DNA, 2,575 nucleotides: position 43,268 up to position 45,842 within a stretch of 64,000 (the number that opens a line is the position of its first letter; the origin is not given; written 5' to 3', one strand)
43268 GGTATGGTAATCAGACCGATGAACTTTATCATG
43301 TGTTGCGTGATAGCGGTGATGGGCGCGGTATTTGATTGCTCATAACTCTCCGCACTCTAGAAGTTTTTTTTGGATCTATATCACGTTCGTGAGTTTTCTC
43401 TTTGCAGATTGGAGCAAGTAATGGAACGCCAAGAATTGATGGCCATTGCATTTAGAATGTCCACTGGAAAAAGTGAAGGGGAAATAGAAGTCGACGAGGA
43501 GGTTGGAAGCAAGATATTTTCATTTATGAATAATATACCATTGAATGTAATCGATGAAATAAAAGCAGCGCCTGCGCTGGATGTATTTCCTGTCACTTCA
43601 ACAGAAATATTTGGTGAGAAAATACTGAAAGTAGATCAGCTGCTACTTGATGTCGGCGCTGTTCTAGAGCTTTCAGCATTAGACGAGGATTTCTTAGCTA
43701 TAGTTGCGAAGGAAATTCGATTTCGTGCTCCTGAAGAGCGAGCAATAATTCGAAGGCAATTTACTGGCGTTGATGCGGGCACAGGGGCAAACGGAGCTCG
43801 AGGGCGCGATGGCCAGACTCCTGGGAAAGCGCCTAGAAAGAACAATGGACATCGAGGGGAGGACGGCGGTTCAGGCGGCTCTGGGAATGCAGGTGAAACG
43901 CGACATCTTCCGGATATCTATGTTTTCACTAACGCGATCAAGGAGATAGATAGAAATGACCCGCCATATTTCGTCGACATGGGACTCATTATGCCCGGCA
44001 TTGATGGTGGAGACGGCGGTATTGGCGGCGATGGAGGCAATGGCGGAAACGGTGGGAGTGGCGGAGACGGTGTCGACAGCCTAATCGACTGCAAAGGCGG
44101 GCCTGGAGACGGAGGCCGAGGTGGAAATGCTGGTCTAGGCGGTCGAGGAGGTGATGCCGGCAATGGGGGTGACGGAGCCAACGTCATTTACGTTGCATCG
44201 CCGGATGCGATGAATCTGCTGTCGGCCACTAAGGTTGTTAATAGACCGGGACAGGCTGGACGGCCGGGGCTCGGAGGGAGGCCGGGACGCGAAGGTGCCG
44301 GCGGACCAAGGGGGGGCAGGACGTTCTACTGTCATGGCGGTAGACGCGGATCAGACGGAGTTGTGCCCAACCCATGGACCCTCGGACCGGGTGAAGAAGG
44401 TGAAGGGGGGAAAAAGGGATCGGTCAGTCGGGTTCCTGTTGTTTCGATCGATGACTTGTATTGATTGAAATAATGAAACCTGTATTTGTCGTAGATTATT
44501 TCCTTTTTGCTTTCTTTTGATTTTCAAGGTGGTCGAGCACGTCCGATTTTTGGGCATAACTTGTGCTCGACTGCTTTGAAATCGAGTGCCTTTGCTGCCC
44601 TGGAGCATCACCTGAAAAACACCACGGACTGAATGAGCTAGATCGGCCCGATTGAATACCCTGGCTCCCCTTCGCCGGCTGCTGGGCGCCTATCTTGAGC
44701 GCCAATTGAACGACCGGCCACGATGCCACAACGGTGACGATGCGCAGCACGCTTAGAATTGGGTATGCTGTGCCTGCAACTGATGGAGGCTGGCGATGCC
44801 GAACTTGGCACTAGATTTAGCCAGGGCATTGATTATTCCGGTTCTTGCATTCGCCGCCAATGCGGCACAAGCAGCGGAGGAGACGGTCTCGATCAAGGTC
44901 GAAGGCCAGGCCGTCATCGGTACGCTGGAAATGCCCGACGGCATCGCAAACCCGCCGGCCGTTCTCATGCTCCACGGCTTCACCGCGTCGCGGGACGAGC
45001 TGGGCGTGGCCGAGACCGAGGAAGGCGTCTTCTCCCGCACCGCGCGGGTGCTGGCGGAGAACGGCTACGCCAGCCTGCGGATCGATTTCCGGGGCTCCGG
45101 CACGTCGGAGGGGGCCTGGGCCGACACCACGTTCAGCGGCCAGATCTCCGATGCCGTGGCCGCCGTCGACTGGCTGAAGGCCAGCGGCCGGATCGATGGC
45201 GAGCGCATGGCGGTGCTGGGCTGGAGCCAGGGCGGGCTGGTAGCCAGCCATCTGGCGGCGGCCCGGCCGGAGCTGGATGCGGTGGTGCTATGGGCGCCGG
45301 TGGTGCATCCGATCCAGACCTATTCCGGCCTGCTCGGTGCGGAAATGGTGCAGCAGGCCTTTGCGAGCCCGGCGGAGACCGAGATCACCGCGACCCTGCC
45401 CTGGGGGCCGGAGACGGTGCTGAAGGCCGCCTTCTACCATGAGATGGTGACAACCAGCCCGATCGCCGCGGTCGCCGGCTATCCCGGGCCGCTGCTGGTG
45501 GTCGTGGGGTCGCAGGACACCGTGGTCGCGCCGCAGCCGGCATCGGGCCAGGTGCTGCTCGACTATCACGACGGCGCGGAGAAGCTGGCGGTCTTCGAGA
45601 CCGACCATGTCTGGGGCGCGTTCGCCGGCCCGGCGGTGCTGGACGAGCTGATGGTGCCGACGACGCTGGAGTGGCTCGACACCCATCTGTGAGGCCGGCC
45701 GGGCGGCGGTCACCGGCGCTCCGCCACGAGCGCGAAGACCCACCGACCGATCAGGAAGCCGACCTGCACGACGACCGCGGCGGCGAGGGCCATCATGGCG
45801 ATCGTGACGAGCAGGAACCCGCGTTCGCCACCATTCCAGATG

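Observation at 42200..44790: Low-GC islet with a divergent gene pair: a 300-aa unknown protein and a cytoplasmic glycine-rich collagen-like protein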

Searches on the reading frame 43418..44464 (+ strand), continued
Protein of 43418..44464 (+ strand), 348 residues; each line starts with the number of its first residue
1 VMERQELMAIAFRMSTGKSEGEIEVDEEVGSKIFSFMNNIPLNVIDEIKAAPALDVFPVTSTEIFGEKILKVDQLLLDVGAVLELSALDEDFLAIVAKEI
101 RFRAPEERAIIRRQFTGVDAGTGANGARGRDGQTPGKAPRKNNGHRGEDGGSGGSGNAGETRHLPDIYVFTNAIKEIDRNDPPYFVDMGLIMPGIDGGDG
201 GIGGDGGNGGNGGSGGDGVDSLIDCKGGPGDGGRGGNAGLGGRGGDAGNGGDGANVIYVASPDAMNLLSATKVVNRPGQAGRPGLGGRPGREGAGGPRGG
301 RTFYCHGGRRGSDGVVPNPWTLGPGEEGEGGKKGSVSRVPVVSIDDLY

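Call 93: find_encoding_contigs(protein=P0019, flank=5000, max_places=1)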
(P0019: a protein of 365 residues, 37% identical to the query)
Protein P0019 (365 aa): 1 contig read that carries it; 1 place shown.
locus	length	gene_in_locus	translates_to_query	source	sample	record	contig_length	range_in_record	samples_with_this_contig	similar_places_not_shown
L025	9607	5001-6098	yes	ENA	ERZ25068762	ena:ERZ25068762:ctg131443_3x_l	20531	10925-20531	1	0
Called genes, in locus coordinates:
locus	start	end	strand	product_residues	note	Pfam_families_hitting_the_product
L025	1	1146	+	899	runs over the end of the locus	PF09937:DUF2169, PF00805:Pentapeptide (faint), PF13576:Pentapeptide_3 (faint), PF23894:LD_SV2 (faint), PF13599:Pentapeptide_4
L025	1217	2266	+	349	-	-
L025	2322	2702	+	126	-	PF13665:Tox-PAAR-like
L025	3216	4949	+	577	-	PF14559:TPR_19 (faint), PF12895:ANAPC3 (faint)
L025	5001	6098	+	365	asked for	-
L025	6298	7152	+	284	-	PF00149:Metallophos, PF12850:Metallophos_2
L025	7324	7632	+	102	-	-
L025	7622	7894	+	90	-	-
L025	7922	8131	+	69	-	-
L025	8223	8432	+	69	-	-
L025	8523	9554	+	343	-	PF00490:ALAD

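Call 95: list_cluster_members(proteins=[P0001, P0075, P0023, P0033, P0042, P0068, P0006, P0018, P0048, P0070])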
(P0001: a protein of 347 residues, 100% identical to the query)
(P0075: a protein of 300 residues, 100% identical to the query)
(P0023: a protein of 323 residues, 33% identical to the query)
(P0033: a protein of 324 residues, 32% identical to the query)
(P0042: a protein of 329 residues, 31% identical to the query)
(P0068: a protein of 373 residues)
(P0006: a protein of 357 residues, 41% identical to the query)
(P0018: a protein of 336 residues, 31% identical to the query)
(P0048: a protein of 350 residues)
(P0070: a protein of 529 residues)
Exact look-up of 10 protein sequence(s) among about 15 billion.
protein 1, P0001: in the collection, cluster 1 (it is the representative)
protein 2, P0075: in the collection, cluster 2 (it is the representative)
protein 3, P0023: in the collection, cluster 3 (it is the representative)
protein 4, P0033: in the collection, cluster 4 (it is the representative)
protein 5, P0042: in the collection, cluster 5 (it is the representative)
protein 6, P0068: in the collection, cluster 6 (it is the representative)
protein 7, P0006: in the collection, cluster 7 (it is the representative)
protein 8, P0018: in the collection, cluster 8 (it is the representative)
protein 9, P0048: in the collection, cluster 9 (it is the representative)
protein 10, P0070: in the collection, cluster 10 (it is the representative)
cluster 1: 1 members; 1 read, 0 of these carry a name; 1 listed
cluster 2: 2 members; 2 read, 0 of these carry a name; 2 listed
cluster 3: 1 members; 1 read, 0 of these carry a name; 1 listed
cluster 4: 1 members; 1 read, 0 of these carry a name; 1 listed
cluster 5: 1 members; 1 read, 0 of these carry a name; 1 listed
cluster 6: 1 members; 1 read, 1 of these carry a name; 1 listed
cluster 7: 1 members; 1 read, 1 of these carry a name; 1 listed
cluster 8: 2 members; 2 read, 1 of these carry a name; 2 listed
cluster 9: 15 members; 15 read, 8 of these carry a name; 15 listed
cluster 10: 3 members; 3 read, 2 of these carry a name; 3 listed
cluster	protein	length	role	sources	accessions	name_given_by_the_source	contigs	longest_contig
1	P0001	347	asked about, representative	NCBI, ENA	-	-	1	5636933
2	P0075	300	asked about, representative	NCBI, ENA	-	-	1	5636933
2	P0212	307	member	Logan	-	-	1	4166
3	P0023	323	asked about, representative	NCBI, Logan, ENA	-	-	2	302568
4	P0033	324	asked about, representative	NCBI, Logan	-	-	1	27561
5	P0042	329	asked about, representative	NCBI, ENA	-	-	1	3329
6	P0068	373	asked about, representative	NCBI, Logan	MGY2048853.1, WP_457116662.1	hypothetical protein [Methylobacterium sp. JK268]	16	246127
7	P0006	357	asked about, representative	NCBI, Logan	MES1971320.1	MAG: hypothetical protein V4472_02610 [Pseudomonadota bacterium]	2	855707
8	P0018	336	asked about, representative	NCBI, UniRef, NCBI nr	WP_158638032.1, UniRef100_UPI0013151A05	hypothetical protein [Sphingomonas ginsenosidivorax] | hypothetical protein n=1 Tax=Sphingomonas ginsenosidivorax TaxID=862135 ...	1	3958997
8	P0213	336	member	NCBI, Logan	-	-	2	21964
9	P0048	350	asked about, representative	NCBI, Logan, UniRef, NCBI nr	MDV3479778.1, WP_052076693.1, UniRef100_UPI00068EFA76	hypothetical protein [Sphingobium yanoikuyae] | hypothetical protein n=1 Tax=Sphingobium yanoikuyae TaxID=13690 RepID=UPI00068EFA76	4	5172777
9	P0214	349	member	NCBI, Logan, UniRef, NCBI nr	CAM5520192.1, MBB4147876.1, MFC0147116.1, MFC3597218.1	hypothetical protein ACFSUK_29385 [Sphingobium scionense] | Collagen-like protein n=1 Tax=Sphingobium scionense TaxID=1404341 RepID=A0A7W6LPA6_9SPHN | hypothetical protein [Sphingobium scionense]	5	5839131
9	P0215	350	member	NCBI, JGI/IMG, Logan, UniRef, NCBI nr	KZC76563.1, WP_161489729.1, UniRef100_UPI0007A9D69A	hypothetical protein AYR46_19100 [Sphingobium yanoikuyae] | hypothetical protein | hypothetical protein n=1 Tax=Sphingobium yanoikuyae TaxID=13690 RepID=UPI0007A9D69A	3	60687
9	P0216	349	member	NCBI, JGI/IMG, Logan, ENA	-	hypothetical protein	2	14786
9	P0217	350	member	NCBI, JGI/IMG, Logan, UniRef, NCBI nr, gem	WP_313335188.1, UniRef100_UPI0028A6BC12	hypothetical protein [Sphingobium yanoikuyae] | hypothetical protein n=1 Tax=Sphingobium yanoikuyae TaxID=13690 RepID=UPI0028A6BC12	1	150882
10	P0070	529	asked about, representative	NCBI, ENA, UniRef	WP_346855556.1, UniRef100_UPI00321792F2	hypothetical protein [uncultured Draconibacterium sp.] | hypothetical protein n=1 Tax=uncultured Draconibacterium sp. TaxID=1573823 ...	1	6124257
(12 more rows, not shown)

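Call 103: search_protein_families(library=pfam, alignment_id=A5, max_evalue=1)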
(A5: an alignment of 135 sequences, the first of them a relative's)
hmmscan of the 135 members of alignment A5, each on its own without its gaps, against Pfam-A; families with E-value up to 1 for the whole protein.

A. member 1, P0077 (349 aa): 1 family
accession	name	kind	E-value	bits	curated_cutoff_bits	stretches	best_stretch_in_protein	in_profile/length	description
PF11900.14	DUF3420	-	0.023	15.2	24.9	1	37-52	7-22/47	Domain of unknown function (DUF3420)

B. families by the number of members that match (of 135 scanned): 15 families
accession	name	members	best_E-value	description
PF01391.23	Collagen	31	0.00026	Collagen triple helix repeat (20 copies)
PF18421.7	Peptidase_M23_N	1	0.0081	Peptidase family M23 N-terminal domain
PF21722.4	Gly_rich_2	1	0.014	Glycine-rich domain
PF11900.14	DUF3420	1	0.023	Domain of unknown function (DUF3420)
PF20866.3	MdcG_N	1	0.031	Phosphoribosyl-dephospho-CoA transferase MdcG N-terminal domain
PF23820.1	DUF7190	1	0.077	Family of unknown function (DUF7190)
PF04360.17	Serglycin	1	0.087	Serglycin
PF09671.16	Spore_GerQ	1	0.093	Spore coat protein (Spore_GerQ)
PF23319.1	CobW_C_DAAF9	1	0.11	DAAF9 CobW_C-like domain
PF23480.1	YGL204C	1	0.14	YGL204C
PF12067.13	Sox17_18_mid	1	0.22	Sox 17/18 central domain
PF24537.1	zf-C2H2_fungi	1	0.24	Fungal C2H2 zinc finger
PF08057.16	Ery_res_leader2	1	0.25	Erythromycin resistance leader peptide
PF13784.11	Fic_N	1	0.38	Fic/DOC family N-terminal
PF07779.18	Cas1_AcylT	1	0.52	10 TM Acyl Transferase domain found in Cas1p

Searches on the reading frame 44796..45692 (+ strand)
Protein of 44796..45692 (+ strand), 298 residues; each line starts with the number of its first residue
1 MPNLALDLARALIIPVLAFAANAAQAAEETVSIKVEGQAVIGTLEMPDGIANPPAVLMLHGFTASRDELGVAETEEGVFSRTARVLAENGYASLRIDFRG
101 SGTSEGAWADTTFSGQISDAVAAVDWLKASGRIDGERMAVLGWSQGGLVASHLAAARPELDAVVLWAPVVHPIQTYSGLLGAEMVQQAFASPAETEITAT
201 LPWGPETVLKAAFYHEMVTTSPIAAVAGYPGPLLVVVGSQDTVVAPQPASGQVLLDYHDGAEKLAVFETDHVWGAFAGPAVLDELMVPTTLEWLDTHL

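Call 3: search_protein_families(library=pfam, proteins=[window:44796-45692:+], max_evalue=0.1)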
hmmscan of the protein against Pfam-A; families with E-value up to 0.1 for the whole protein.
window:44796-45692:+ (298 aa): 17 families
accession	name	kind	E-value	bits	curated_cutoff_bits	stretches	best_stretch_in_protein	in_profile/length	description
PF00326.27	Peptidase_S9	-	1.4e-16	61.1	22.6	1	79-248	3-162/213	Prolyl oligopeptidase family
PF12146.15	Hydrolase_4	-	3e-15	56.6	27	1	77-176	18-117/239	Serine aminopeptidase, S33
PF02129.25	Peptidase_S15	-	3.5e-15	56.8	23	1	51-188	17-148/262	X-Pro dipeptidyl-peptidase (S15 family)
PF00561.26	Abhydrolase_1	-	2.3e-14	54.1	25.8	1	54-190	1-119/245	alpha/beta hydrolase fold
PF20434.5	BD-FAE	-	4.3e-09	36.6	26.8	1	54-247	14-206/215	BD-FAE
PF07859.19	Abhydrolase_3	-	1.8e-08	34.9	25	1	112-246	44-181/210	alpha/beta hydrolase fold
PF12697.13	Abhydrolase_6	-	2.2e-08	35.5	26.3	1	56-246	1-181/217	Alpha/beta hydrolase family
PF01738.24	DLH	-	3.4e-07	30.5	21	1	79-169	30-130/217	Dienelactone hydrolase family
PF03959.19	FSH1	-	3e-06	27.5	21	1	114-271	79-199/211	Serine hydrolase (FSH1)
PF12740.14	PETase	-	6.7e-06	26.1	28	1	119-169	102-158/263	PET hydrolase-like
PF05448.18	AXE1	-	6.7e-06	25.5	21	1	115-168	155-208/321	Acetyl xylan esterase (AXE1)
PF06500.17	FrsA-like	-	1.1e-05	24.9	22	1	24-176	164-306/414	Esterase FrsA-like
PF00756.26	Esterase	-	5.1e-05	23.6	22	1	124-242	103-195/251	Putative esterase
PF08840.17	BAAT_C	-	0.0014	19.1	20.9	1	123-191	9-76/210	BAAT / Acyl-CoA thioester hydrolase C terminal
PF05728.18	UPF0227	-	0.0014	19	21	1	134-187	57-108/187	Uncharacterised protein family (UPF0227)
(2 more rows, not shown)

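Call 13: find_related_loci(query=window:44796-45692:+, collection=genome_contigs, flank=10000)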
Query window:44796-45692:+ (298 aa) in genome_contigs; peptide patterns used: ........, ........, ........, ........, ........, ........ (x = any residue, [..] = any of these).
331 stretches matched a pattern; 7 encode a relative of the query (tblastn E <= 1e-3); 7 distinct loci.
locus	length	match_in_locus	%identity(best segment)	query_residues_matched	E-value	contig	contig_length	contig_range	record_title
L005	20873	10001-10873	88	8-298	1e-164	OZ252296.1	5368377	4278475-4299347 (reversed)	MAG: Inquilinaceae bacterium isolate 8c5b4bd8-3f7a-4eba-a8aa-c6be87d0db72 genome assembly, chromosome: 1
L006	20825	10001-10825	80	24-298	3e-150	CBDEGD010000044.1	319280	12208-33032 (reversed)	MAG: Inquilinaceae bacterium isolate ba05334c-03e4-40a4-91cb-98892f3a731f genome assembly, contig: contig_44, whole geno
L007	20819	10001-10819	51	26-298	4e-85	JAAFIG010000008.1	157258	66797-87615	MAG: Deinococcales bacterium isolate bin18.concoct.ball.099 WN_Deinococcales_1_scaffold_8, whole genome shotgun sequence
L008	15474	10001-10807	50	26-294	9e-81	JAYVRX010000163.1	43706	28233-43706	MAG: Deinococcales bacterium isolate GL73_DN_metabinner_10 GL73_DN_metabinner_10_162, whole genome shotgun sequence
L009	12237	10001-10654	29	46-272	4e-13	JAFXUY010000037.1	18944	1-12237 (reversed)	MAG: Bacteroidales bacterium isolate RGIG6769 Sheep_Rumen-3__c500169, whole genome shotgun sequence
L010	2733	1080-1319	39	86-168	3e-10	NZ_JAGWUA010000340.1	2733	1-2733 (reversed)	MAG: Bradyrhizobium sp. isolate REEB386 contig-150_44680, whole genome shotgun sequence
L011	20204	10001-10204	32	86-149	2e-6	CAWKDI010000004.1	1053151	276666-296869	MAG: uncultured Acidobacteriota bacterium isolate MFD05512.bin.2.190 genome assembly, contig: contig_18282, whole genome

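Call 23: search_protein_families(library=pfam, proteins=[L005:8474-9205:+, L005:9434-9946:+, L006:7744-8286:+, L006:8485-9207:+, L006:9194-9895:-], max_evalue=0.01)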
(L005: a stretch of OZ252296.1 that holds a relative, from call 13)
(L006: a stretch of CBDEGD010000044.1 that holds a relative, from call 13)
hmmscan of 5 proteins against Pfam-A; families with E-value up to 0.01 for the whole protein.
L005:8474-9205:+ (243 aa): 0 families

L005:9434-9946:+ (170 aa): 1 family
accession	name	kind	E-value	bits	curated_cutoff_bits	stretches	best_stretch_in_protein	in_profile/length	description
PF14113.12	Tae4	-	5.9e-22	78.5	27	1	33-167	1-125/125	Type VI secretion system (T6SS), amidase effector protein 4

L006:7744-8286:+ (180 aa): 1 family
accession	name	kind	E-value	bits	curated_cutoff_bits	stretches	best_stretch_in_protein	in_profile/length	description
PF06146.17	PsiE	-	1.1e-18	68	23.9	1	42-156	3-120/122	Phosphate-starvation-inducible E family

L006:8485-9207:+ (240 aa): 0 families

L006:9194-9895:- (233 aa): 1 family
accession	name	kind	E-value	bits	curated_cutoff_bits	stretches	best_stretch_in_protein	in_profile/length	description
PF09982.15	LpxR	-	9.1e-27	94.3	26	2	149-215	256-322/323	Outer membrane protein LpxR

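Call 43: search_protein_families(library=phrogs, proteins=[L005:8474-9205:+, L006:8485-9207:+], max_evalue=0.1)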
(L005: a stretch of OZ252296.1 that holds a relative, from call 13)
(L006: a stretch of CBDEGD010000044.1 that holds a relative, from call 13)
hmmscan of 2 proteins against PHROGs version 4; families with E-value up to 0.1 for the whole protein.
L005:8474-9205:+ (243 aa): 0 families

L006:8485-9207:+ (240 aa): 1 family
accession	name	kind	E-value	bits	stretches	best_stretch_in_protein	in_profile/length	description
phrog_4049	-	unknown function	3.1e-05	24.8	1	155-207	62-110/145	-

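Call 78: search_protein_families(library=padloc, proteins=[L005:8474-9205:+, L005:9434-9946:+, L006:8485-9207:+], max_evalue=0.01)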
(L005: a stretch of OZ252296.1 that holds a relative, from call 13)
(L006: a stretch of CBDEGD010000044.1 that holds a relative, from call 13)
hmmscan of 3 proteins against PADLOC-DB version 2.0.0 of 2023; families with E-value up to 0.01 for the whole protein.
L005:8474-9205:+ (243 aa): 0 families

L005:9434-9946:+ (170 aa): 0 families

L006:8485-9207:+ (240 aa): 0 families
